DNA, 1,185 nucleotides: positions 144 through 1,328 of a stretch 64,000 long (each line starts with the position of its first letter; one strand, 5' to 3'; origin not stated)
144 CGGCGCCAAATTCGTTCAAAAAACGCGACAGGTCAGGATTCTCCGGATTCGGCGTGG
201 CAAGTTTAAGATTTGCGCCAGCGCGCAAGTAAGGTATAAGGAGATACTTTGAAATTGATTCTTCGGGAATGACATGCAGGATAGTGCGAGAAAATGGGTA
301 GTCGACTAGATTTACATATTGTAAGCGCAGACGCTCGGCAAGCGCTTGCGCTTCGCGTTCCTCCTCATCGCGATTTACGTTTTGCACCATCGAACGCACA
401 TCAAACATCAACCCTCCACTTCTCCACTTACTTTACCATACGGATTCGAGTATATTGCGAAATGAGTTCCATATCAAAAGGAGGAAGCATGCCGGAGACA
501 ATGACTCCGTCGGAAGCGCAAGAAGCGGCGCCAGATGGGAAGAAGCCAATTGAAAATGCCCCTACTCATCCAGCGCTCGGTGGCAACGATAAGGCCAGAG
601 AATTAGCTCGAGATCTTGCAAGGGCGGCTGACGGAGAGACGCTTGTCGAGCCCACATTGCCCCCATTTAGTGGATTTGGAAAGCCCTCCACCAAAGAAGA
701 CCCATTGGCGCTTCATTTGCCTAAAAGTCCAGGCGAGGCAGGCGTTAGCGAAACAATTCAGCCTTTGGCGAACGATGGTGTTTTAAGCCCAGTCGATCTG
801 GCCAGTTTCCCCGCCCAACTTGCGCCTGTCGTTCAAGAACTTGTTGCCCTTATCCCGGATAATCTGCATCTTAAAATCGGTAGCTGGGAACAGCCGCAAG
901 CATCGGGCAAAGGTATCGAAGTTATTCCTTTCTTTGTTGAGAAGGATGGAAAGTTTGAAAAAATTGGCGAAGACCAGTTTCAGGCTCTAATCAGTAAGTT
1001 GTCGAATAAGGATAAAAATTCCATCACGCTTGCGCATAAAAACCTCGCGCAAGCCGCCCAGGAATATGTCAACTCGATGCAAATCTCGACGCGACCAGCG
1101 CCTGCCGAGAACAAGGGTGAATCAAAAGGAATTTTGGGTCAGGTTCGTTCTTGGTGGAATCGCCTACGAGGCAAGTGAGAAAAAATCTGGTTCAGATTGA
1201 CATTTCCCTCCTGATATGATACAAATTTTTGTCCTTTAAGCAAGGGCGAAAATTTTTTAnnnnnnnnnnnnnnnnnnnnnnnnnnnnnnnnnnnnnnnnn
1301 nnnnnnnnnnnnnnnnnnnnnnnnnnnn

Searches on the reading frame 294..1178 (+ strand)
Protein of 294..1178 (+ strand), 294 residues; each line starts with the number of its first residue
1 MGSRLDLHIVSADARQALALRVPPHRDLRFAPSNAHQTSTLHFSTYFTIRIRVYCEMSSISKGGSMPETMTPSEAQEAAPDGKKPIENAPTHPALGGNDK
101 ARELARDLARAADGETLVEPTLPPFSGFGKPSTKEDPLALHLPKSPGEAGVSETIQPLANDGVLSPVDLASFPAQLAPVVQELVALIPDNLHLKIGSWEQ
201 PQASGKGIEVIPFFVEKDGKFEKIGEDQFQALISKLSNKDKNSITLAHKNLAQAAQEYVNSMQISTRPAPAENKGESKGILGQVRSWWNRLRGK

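Call 16: search_protein_families(library=pfam, proteins=[window:294-1178:+], max_evalue=0.001)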
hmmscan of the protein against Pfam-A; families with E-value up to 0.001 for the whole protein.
window:294-1178:+ (294 aa): 0 families

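Call 73: find_encoding_contigs(protein=window:294-1178:+, flank=10000, max_places=1)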
Protein window:294-1178:+ (294 aa): no gene with exactly this product is on record in the collection.
